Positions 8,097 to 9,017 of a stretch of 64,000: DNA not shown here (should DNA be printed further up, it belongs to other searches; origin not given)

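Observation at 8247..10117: Two-gene ATPase + DUF4276/TOPRIM-like module, a split OLD/PARIS-like candidate defence pair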

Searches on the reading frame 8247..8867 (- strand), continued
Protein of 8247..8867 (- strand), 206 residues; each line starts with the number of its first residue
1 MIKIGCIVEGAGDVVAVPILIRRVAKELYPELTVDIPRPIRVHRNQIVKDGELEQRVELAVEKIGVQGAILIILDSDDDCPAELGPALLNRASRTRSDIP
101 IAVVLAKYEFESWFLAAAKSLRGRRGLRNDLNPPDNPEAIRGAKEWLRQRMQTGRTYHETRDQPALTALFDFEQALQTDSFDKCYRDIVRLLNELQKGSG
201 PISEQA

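Call 37: fold_search(model_id=the predicted structure, library=pdb)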
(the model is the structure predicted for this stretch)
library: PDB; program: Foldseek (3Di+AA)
matches with E <= 10: 1217; with E <= 0.001: 0
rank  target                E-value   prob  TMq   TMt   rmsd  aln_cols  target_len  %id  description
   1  3lyh_A                9.6e-03  0.92  0.26  0.39   7.3       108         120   12  Crystal structure of Putative cobalamin (vitamin B12) biosynthesis CbiX protein (YP_958415.1) from Marinobacter aquaeo (released 2010-04-07)
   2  1di0_C                1.2e-02  0.99  0.41  0.55   8.5       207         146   11  CRYSTAL STRUCTURE OF LUMAZINE SYNTHASE FROM BRUCELLA ABORTUS (released 2000-04-24)
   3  5im4_U                1.2e-02  0.97  0.32  0.44   4.9       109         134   22  Crystal structure of designed two-component self-assembling icosahedral cage I52-32 (released 2016-07-27)
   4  3qkw_A                1.2e-02  0.90  0.26  0.18   6.4       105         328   14  Structure of Streptococcus parasangunini Gtf3 glycosyltransferase (released 2011-06-08)
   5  3qkw_C                1.2e-02  0.82  0.25  0.18   5.9       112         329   18  Structure of Streptococcus parasangunini Gtf3 glycosyltransferase (released 2011-06-08)
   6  5im4_h                1.3e-02  0.97  0.31  0.44   4.9       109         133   22  Crystal structure of designed two-component self-assembling icosahedral cage I52-32 (released 2016-07-27)
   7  5im4_M                1.4e-02  0.93  0.31  0.42   5.5       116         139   21  Crystal structure of designed two-component self-assembling icosahedral cage I52-32 (released 2016-07-27)
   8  2a57_A                1.5e-02  0.80  0.31  0.40  10.5       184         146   14  Structure of 6,7-Dimthyl-8-ribityllumazine synthase from Schizosaccharomyces pombe mutant W27Y with bound ligand 6-car (released 2005-07-19)
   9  1kz9_A                2.0e-02  0.77  0.32  0.41  10.5       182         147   14  Mutant Enzyme L119F Lumazine Synthase from S.pombe (released 2002-07-24)
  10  1kz1_B                2.1e-02  0.95  0.31  0.41   4.6       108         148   16  Mutant enzyme W27G Lumazine Synthase from S.pombe (released 2002-07-24)
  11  5im4_f                2.1e-02  0.91  0.31  0.43   5.6       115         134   19  Crystal structure of designed two-component self-assembling icosahedral cage I52-32 (released 2016-07-27)
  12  5im4_B                2.1e-02  0.91  0.31  0.42   5.6       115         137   19  Crystal structure of designed two-component self-assembling icosahedral cage I52-32 (released 2016-07-27)
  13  3qkw_D                2.1e-02  0.77  0.26  0.19   7.9       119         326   13  Structure of Streptococcus parasangunini Gtf3 glycosyltransferase (released 2011-06-08)
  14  5im4_D                2.2e-02  0.94  0.31  0.44   4.9       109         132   21  Crystal structure of designed two-component self-assembling icosahedral cage I52-32 (released 2016-07-27)
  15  5im4_N                2.2e-02  0.89  0.31  0.43   5.5       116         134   20  Crystal structure of designed two-component self-assembling icosahedral cage I52-32 (released 2016-07-27)
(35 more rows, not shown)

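Call 53: search_protein_representatives(alignment_id=A1)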
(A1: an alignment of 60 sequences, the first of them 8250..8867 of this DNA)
Query: 60 sequences, 206 profile positions. Proteins with E-value up to 0.001 (for the whole library): 2836; up to 1e-10: 2002; up to 1e-30: 649. The best 150 are listed.
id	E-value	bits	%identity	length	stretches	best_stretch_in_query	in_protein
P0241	1.9e-104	364.2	-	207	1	1-205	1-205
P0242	3.7e-78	278.4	-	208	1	4-202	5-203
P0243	8.3e-75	267.4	-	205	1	2-200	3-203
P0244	1.5e-72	260.0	-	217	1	2-196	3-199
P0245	2.2e-72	259.5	-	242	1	2-163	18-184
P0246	8.4e-72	257.6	-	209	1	1-198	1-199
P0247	7.8e-69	247.9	-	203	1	3-195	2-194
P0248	1.5e-68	247.0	-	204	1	1-200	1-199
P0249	7.6e-68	244.7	-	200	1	2-196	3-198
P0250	8.5e-68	244.5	-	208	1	3-196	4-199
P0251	1.3e-66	240.6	-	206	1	3-198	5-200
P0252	2.9e-66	239.5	-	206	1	4-194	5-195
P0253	1.8e-65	236.9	-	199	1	1-194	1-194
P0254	6.8e-65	235.0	-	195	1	3-200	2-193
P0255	1.3e-64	234.1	-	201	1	3-193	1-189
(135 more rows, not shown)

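Call 55: search_solved_structures(query=A3, max_evalue=10, show_alignments=3)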
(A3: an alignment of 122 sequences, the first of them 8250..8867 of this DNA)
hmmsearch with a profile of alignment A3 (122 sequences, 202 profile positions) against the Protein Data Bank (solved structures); distinct sequences matched with E-value up to 10: 0.

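Call 56: search_protein_families(library=pfam, alignment_id=A3, max_evalue=0.1)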
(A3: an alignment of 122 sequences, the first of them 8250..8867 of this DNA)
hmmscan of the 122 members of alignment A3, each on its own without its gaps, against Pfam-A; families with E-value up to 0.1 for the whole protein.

A. member 1, window:8250-8867:- (206 aa): 1 family
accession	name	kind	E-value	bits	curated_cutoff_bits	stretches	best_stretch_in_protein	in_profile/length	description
PF14103.11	DUF4276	-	5.4e-09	37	30.2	1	8-183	1-186/192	Domain of unknown function (DUF4276)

B. families by the number of members that match (of 122 scanned): 13 families
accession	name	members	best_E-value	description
PF14103.11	DUF4276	122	7e-19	Domain of unknown function (DUF4276)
PF00535.33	Glycos_transf_2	8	0.0067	Glycosyl transferase family 2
PF11536.14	DUF3226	6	0.00028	Protein of unknown function (DUF3226)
PF13707.11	RloB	6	0.0025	RloB-like protein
PF08448.16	PAS_4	1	0.0032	PAS fold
PF22513.2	FitA-like_RHH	1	0.0075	Antitoxin FitA-like, ribbon-helix-helix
PF11662.13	DUF3263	1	0.016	Protein of unknown function (DUF3263)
PF01692.24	Paramyxo_C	1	0.046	Paramyxovirus non-structural protein C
PF12266.13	DUF3613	1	0.046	Protein of unknown function (DUF3613)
PF13676.11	TIR_2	1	0.05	TIR domain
PF14581.11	SseB_C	1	0.054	SseB protein C-terminal domain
PF08599.15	Nbs1_C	1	0.061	DNA damage repair protein Nbs1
PF17906.7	HTH_48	1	0.087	HTH domain in Mos1 transposase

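Call 64: search_protein_families(library=pfam, proteins=[L033:4927-6495:-, L033:6648-7367:-, L033:7368-8495:-, L033:10649-14113:+, L033:14309-15568:+, L033:15816-18740:+, L062:6164-7183:+, L062:7388-8218:+, L062:10727-11341:-, L062:14076-15263:+], max_evalue=0.00001)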
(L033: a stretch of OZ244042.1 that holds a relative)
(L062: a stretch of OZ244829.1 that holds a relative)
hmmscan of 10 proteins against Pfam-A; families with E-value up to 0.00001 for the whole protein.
L033:4927-6495:- (522 aa): 5 families
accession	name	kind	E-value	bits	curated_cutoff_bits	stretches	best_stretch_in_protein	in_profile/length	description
PF12034.13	YfbK_C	-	7.1e-40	137.6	25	2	352-417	1-66/184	Uncharacterized protein YfbK, C-terminal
PF12450.13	vWF_A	-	2.1e-25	89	25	1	71-155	7-92/94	von Willebrand factor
PF00092.34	VWA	-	2.7e-17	64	23.8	1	177-341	2-167/174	von Willebrand factor type A domain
PF13519.12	VWA_2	-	9.9e-17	62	27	1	178-281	2-106/107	von Willebrand factor type A domain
PF13768.12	VWA_3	-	5.1e-12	46.5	27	1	177-333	3-153/155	von Willebrand factor type A domain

L033:6648-7367:- (239 aa): 1 family
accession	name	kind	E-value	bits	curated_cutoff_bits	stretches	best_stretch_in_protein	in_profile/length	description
PF00590.25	TP_methylase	-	1.7e-38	133.1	27.8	1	16-213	2-210/212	Tetrapyrrole (Corrin/Porphyrin) Methylases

L033:7368-8495:- (375 aa): 2 families
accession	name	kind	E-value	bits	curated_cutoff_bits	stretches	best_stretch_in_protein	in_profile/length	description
PF13378.12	MR_MLE_C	-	2.1e-64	217.7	29.4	1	129-348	2-218/219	Enolase C-terminal domain-like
PF02746.21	MR_MLE_N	-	2.6e-18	66.8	22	1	17-108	29-117/117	Mandelate racemase / muconate lactonizing enzyme, N-terminal domain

L033:10649-14113:+ (1154 aa): 5 families
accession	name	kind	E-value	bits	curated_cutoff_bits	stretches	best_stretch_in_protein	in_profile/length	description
PF00271.37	Helicase_C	-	3.1e-25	89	23.5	1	501-611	2-109/110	Helicase conserved C-terminal domain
PF13020.12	NOV_C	-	8.4e-21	74.3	22.1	1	1029-1117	1-89/91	Protein NO VEIN, C-terminal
PF00176.29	SNF2-rel_dom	-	2.2e-11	43.8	24.9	1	137-323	21-209/290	SNF2-related domain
PF04851.21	ResIII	-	4.2e-10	40.2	22.5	1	118-282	6-163/164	Type III restriction enzyme, res subunit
PF00270.35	DEAD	-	5.5e-06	26.7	26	0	138-282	19-161/167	DEAD/DEAH box helicase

L033:14309-15568:+ (419 aa): 4 families
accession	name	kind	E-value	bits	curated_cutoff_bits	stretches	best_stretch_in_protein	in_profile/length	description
PF13304.12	AAA_21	-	2.2e-19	71.1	27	1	38-301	8-300/304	AAA domain, putative AbiEii toxin, Type IV TA system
PF13175.12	AAA_15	-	3e-17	63.7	32.1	2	259-302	327-372/374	AAA ATPase domain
PF13476.12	AAA_23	-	2.3e-09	38.6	27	1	5-92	1-73/201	AAA domain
PF02463.25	SMC_N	-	1.1e-08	35.2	40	0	261-307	159-205/220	RecF/RecN/SMC N terminal domain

L033:15816-18740:+ (974 aa): 1 family
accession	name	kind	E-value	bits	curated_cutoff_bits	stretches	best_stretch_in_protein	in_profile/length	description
PF06634.17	DUF1156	-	2.5e-18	66.4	24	1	9-66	1-59/73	Protein of unknown function (DUF1156)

L062:6164-7183:+ (339 aa): 3 families
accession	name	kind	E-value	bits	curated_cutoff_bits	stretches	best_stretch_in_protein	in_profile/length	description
PF07676.18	PD40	-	3.2e-23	81.5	20.9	0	265-289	13-37/38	WD40-like Beta Propeller Repeat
PF00930.27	DPPIV_N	-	9.3e-14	51.3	22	0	72-147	44-134/354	Dipeptidyl peptidase IV (DPP IV) N-terminal region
PF25174.1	Beta-prop_THOC3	-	2.9e-07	30.2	305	0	103-175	36-106/272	THOC3 beta-propeller domain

L062:7388-8218:+ (276 aa): 3 families
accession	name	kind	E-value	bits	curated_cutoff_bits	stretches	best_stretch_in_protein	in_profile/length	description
PF20408.4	Abhydrolase_11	-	5.8e-39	134.3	27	1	82-271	4-191/193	Alpha/beta hydrolase domain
PF12146.15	Hydrolase_4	-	3.1e-06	27.1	27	0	196-246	182-233/239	Serine aminopeptidase, S33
PF12695.13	Abhydrolase_5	-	4.4e-06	27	27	1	145-245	50-140/164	Alpha/beta hydrolase family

L062:10727-11341:- (204 aa): 0 families

L062:14076-15263:+ (395 aa): 3 families
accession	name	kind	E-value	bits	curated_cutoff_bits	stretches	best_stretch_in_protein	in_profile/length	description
PF13458.12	Peripla_BP_6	-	2.3e-53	182.5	31.7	1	49-374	1-325/343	Periplasmic binding protein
PF13433.12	Peripla_BP_5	-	5e-22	78.9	27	1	74-393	23-344/363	Periplasmic binding protein domain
PF01094.35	ANF_receptor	-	5.1e-22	78.8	25.4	1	74-352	5-300/353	Receptor family ligand binding region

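Call 65: search_protein_families(library=padloc, proteins=[L033:10649-14113:+, L033:14309-15568:+, L033:15816-18740:+, L033:8751-9998:+, L033:9995-10606:+, L055:10907-12139:+], max_evalue=1e-10)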
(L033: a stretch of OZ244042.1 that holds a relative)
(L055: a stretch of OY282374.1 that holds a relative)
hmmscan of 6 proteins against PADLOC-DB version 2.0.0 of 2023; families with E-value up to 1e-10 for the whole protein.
L033:10649-14113:+ (1154 aa): 41 families (the best 25 are shown)
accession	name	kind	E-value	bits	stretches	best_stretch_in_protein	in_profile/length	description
PDLC00659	HmaA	-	3.3e-193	642.6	1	80-1145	69-1169/1176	SNF2 helicase / DEAD-box helicase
PDLC02620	DrmD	-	2.3e-105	351.7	1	114-675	98-643/1060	DrmD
PDLC02500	BrxHI|BrxHII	-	1.4e-93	313.1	1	88-691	63-654/933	BrxHI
PDLC02621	DrmD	-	1.7e-89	299.4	1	136-700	141-717/1040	DrmD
PDLC02504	BrxHI|BrxHII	-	6.6e-84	280.5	1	84-817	78-778/971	BrxHII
PDLC02572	DrmA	-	1.2e-64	216.8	1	136-689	138-702/1043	DrmA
PDLC02632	DrmD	-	3.9e-54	182.3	1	136-620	143-633/662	DrmD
PDLC02634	DrmD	-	7.3e-52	174.3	1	114-647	90-619/900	DrmD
PDLC02623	DrmD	-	1.5e-51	173.3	2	455-752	473-763/1040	DrmD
PDLC02633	DrmD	-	6.2e-51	171.3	1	136-647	145-674/839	DrmD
PDLC02619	DrmD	-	1e-47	160.8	2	557-643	481-566/872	DrmD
PDLC02624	DrmD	-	3.4e-40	136.2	1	154-662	2-522/652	DrmD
PDLC02843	DpdE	-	4.3e-38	128.9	2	118-312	161-330/1091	DpdE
PDLC02840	DpdE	-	2.1e-37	126.9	2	78-298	125-319/1091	DpdE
PDLC02853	DpdE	-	7.5e-33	111.5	1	114-648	96-637/985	DpdE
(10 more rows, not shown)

L033:14309-15568:+ (419 aa): 57 families (the best 25 are shown)
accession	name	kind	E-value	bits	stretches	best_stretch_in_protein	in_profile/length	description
PDLC00295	PtuA1|PtuA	-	4.5e-132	439.3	1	1-414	1-449/451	AAA ATPase domain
PDLC00304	PtuA1|PtuA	-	4.2e-68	228.5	1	1-414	10-439/444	AAA ATPase domain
PDLC00292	PtuA1|PtuA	-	1.9e-58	196.5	1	2-393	308-672/726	AAA ATPase domain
PDLC00269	PtuA1|PtuA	-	1.3e-53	180.9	1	1-392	1-435/446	AAA ATPase domain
PDLC00301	PtuA1|PtuA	-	2e-50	170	1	1-383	1-401/429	AAA ATPase domain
PDLC00271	PtuA1|PtuA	-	3.2e-44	150.1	1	1-387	1-398/421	AAA ATPase domain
PDLC00288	PtuA1|PtuA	-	4.4e-43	145.9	1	3-395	314-686/733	AAA ATPase domain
PDLC00278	PtuA1|PtuA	-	1.8e-41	140.8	1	189-389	211-410/436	AAA ATPase domain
PDLC02913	ATPase_I-A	-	4.3e-37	126.4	1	184-379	286-482/508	-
PDLC00267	PtuA1|PtuA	-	5.5e-37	125.9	1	130-322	145-347/438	AAA ATPase domain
PDLC00299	PtuA1|PtuA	-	9e-37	125.2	1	191-379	306-501/535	AAA ATPase domain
PDLC00310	PtuA1|PtuA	-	2.9e-34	116.9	1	191-381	216-411/443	AAA ATPase domain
PDLC00298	PtuA1|PtuA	-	5.9e-33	112.6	1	209-319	228-340/423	AAA ATPase domain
PDLC00277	PtuA1|PtuA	-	1.3e-32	111.6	1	1-391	1-407/423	AAA ATPase domain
PDLC00305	PtuA1|PtuA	-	6.1e-30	102.8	1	185-327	168-312/392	AAA ATPase domain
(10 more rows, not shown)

L033:15816-18740:+ (974 aa): 6 families
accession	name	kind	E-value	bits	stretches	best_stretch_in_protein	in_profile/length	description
PDLC00661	HmaB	-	3.8e-116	387.1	2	303-900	308-904/973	DNA-adenine methylase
PDLC00660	HmaB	-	1.1e-114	382.3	1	2-899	8-896/967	DNA-adenine methylase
PDLC03233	MTase_II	-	3.3e-48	162.8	1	360-723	297-657/731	Type II methyltransferase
PDLC02189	DUF1156_MTase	-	5.4e-41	138.7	1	426-736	438-700/944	-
PDLC03352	MTase_II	-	1.2e-37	127.4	1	421-594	406-595/1023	Type II methyltransferase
PDLC03314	MTase_II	-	1.2e-28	97.7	1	565-715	547-680/944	Type II methyltransferase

L033:8751-9998:+ (415 aa): 44 families (the best 25 are shown)
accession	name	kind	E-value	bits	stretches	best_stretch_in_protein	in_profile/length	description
PDLC04178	HEC-01A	-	4.6e-163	540.9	1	1-387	1-387/399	-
PDLC04180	HEC-01A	-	1.7e-48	163.8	1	7-364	3-356/382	-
PDLC04182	HEC-01A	-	5e-41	139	1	7-334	4-354/406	-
PDLC04175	HEC-01A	-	4e-40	136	1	5-381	4-359/363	-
PDLC04176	HEC-01A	-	1.1e-39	134.9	1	7-361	3-349/371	-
PDLC04177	HEC-01A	-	8.7e-35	118.5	1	184-356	200-365/393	-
PDLC04183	HEC-01A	-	1.7e-31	107.7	1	8-357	6-373/402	-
PDLC04184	HEC-01A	-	1.8e-31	107.7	2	133-332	180-392/464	-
PDLC04391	PDC-M07A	-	7.8e-31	105.5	1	7-334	2-352/412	-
PDLC04144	HEC-01B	-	2.4e-28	97.4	2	194-357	208-365/395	-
PDLC04393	PDC-M07A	-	3e-28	97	1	167-333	191-355/435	-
PDLC04179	HEC-01A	-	4e-28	96.7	2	163-350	240-423/459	-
PDLC04135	mad3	-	4.4e-28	96.9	1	7-333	2-329/374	mads_3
PDLC02980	AriA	-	8.5e-28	96.2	1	258-332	233-304/304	-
PDLC04389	PDC-M07A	-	3.6e-27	93.5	1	195-335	221-376/443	-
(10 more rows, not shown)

L033:9995-10606:+ (203 aa): 2 families
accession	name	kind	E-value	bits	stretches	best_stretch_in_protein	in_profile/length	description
PDLC04196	HEC-01B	-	1.3e-74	248.4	1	1-194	1-193/197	-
PDLC04200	HEC-01B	-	3.6e-50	168.8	1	5-196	6-209/218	-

L055:10907-12139:+ (411 aa): 53 families (the best 25 are shown)
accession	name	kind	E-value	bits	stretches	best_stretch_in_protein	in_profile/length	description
PDLC04178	HEC-01A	-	1.2e-158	526.4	1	1-399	1-394/399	-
PDLC04180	HEC-01A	-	1.1e-47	161.1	1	7-359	3-349/382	-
PDLC04176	HEC-01A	-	2.2e-45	153.6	1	7-362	3-350/371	-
PDLC04182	HEC-01A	-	1e-44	151.2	1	7-358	4-378/406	-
PDLC04175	HEC-01A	-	8.7e-43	144.7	1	5-360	4-339/363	-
PDLC04177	HEC-01A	-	6.3e-38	128.8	1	5-374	3-382/393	-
PDLC04184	HEC-01A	-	1.3e-33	114.8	2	124-337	170-397/464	-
PDLC04179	HEC-01A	-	5e-33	112.9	2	163-358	240-430/459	-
PDLC04183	HEC-01A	-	3.4e-32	110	1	8-335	6-352/402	-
PDLC04391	PDC-M07A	-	5e-32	109.4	1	7-335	2-353/412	-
PDLC04135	mad3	-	6e-30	103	1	7-334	2-330/374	mads_3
PDLC04389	PDC-M07A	-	1.1e-29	101.8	2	189-345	215-385/443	-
PDLC04144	HEC-01B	-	1.5e-29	101.3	2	7-138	3-136/395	-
PDLC04393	PDC-M07A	-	8.2e-29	98.8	2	165-337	189-359/435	-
PDLC04392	PDC-M07A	-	1.6e-27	94.7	2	164-333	186-353/432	-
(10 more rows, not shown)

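Call 67: find_related_loci(query=A3, collection=viral_contigs, flank=6000)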
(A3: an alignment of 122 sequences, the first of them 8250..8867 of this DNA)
Query A3 (206 aa) in viral_contigs; peptide patterns used: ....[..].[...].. (x = any residue, [..] = any of these).
59 stretches matched a pattern, but none encodes a relative of the query by tblastn (E <= 1e-3).

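Call 68: search_dna_similar(query=window:8250-8867:-, collection=phages, mode=protein, max_evalue=0.001, max_rows=10)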
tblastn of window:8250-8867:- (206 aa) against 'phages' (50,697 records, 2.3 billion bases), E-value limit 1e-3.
Records with a match: 1; places in all: 1; records where one place covers at least 80% of the query: 1.
Best place of each record, by identity: <60% 1.
By first word of the organism name: Bacteriophage 1.
By host as written in the record: - 1.
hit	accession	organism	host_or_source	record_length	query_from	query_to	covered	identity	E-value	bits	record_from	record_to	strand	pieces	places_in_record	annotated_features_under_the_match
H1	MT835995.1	Bacteriophage sp.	human fecal samples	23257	2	175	84%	31.0%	4e-12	70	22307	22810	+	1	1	record has no annotation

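Call 69: search_dna_similar(query=window:8250-8867:-, collection=plasmids, mode=protein, max_evalue=0.001, max_rows=15)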
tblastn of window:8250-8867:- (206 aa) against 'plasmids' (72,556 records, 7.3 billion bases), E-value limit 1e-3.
Records with a match: 3; places in all: 3; records where one place covers at least 80% of the query: 3.
Best place of each record, by identity: <60% 3.
By first word of the organism name: Streptomyces 3.
By predicted mobility (MOB-suite, as given by PLSDB): non-mobilizable 3.
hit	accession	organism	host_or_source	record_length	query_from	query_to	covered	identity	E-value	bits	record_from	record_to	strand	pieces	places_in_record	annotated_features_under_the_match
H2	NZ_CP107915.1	Streptomyces sp. NBC_00445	-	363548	4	193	92%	41.4%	1e-30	124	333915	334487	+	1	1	DUF4276 family protein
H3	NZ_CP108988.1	Streptomyces sp. NBC_00723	-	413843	4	200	96%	37.9%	7e-32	128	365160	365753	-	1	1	DUF4276 family protein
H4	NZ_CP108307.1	Streptomyces sp. NBC_00015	-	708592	4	200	96%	37.9%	1e-31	128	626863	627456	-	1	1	DUF4276 family protein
